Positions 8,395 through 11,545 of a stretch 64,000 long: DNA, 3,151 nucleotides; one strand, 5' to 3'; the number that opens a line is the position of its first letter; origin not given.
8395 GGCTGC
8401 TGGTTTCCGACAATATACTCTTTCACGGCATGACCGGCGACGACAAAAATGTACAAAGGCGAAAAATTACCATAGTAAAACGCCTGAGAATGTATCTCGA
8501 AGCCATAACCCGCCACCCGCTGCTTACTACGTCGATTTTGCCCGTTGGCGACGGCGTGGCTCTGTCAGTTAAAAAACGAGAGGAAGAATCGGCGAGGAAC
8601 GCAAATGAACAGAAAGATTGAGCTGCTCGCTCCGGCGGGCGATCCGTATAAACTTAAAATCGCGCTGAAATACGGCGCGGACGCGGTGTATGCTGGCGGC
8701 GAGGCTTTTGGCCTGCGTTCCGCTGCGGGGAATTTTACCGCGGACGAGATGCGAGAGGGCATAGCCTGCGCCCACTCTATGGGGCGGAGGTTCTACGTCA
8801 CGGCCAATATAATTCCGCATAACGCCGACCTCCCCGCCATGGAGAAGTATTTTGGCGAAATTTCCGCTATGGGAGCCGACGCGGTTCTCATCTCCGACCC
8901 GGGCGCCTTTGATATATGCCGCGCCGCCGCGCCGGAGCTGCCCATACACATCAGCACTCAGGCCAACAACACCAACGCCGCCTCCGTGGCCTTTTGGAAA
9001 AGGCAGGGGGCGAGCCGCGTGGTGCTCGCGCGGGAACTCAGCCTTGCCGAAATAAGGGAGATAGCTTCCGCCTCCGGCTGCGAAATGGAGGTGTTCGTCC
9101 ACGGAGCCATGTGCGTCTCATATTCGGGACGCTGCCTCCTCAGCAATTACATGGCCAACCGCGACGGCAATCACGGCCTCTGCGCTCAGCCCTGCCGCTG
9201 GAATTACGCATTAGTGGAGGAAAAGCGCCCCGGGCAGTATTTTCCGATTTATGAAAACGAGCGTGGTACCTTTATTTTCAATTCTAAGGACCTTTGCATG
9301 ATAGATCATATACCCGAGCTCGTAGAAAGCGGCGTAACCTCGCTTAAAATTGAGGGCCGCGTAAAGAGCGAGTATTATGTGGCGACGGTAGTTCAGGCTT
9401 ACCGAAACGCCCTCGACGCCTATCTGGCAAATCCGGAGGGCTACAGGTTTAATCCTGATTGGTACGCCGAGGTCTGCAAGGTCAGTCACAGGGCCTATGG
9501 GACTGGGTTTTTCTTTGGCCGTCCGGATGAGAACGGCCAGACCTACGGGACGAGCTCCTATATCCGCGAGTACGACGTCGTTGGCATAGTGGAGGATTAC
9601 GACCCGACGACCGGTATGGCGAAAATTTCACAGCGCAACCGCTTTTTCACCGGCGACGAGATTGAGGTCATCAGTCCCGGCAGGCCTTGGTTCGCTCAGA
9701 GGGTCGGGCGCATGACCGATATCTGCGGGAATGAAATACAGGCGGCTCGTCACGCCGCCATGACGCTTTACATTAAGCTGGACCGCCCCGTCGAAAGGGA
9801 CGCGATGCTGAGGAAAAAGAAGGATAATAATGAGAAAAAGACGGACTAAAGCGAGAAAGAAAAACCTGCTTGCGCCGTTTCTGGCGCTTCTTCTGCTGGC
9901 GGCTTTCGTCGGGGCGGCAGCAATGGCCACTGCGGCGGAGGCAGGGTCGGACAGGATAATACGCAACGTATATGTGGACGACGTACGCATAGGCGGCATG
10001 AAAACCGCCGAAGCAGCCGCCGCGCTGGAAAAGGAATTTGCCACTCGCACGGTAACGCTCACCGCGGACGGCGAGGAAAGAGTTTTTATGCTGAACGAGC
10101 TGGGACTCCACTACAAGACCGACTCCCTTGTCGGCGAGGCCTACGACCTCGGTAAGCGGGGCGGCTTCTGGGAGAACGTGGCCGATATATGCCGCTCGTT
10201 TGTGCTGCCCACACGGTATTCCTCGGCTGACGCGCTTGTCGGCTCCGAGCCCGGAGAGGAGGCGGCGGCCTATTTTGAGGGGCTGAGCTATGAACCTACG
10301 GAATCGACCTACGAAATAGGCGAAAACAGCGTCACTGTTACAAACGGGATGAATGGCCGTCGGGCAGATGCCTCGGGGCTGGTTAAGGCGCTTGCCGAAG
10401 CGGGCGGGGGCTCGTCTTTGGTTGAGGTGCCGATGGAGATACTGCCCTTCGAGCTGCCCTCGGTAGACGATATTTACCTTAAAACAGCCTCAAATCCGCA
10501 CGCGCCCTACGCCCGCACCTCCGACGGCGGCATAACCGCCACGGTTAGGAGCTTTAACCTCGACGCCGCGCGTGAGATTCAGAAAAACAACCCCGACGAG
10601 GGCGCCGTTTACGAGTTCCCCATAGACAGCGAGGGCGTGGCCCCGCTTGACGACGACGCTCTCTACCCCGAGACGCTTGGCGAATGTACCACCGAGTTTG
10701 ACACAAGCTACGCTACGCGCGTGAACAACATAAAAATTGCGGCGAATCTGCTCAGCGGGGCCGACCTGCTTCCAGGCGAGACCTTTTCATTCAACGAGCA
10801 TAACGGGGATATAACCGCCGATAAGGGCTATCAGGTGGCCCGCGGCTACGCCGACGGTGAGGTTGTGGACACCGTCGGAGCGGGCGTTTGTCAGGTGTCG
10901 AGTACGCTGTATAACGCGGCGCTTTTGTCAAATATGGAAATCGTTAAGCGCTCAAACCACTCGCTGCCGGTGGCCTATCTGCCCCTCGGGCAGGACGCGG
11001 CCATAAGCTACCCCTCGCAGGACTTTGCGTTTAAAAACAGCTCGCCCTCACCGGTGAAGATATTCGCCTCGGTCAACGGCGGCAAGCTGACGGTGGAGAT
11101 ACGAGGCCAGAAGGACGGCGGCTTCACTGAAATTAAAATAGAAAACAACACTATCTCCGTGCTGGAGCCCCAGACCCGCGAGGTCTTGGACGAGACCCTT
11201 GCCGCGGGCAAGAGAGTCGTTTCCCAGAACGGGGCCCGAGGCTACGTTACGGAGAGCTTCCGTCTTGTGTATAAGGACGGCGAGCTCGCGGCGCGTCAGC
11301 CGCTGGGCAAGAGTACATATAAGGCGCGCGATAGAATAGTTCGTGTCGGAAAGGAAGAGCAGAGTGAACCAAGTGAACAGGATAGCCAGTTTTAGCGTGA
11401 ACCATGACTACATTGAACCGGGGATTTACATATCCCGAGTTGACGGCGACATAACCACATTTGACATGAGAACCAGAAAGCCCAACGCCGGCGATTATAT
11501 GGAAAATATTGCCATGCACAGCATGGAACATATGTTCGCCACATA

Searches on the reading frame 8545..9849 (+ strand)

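Call 95: search_protein_families(library=pfam, proteins=[window:8545-9849:+], max_evalue=0.0001)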
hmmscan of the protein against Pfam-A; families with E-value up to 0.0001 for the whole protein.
window:8545-9849:+ (434 aa): 2 families
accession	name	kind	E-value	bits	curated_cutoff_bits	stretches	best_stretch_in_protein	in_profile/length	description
PF01136.24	Peptidase_U32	-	2.1e-100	335.2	22.4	1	97-328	2-232/233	Peptidase family U32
PF16325.11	Peptidase_U32_C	-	7.9e-28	96.9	28.2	1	341-423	1-83/83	Peptidase family U32 C-terminal domain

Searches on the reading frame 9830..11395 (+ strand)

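Call 95: search_protein_families(library=pfam, proteins=[window:9830-11395:+], max_evalue=0.0001)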
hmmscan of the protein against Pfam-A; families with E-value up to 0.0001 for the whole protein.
window:9830-11395:+ (521 aa): 3 families
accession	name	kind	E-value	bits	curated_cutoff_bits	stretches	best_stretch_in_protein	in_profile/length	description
PF04294.18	VanW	-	5.3e-46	155.8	27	1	297-424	2-129/130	VanW like protein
PF07501.17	G5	-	7e-11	42.7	23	1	444-508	9-74/75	G5 domain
PF12229.13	PG_binding_4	-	5e-05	23.9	22.1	0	88-191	5-107/117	Putative peptidoglycan binding domain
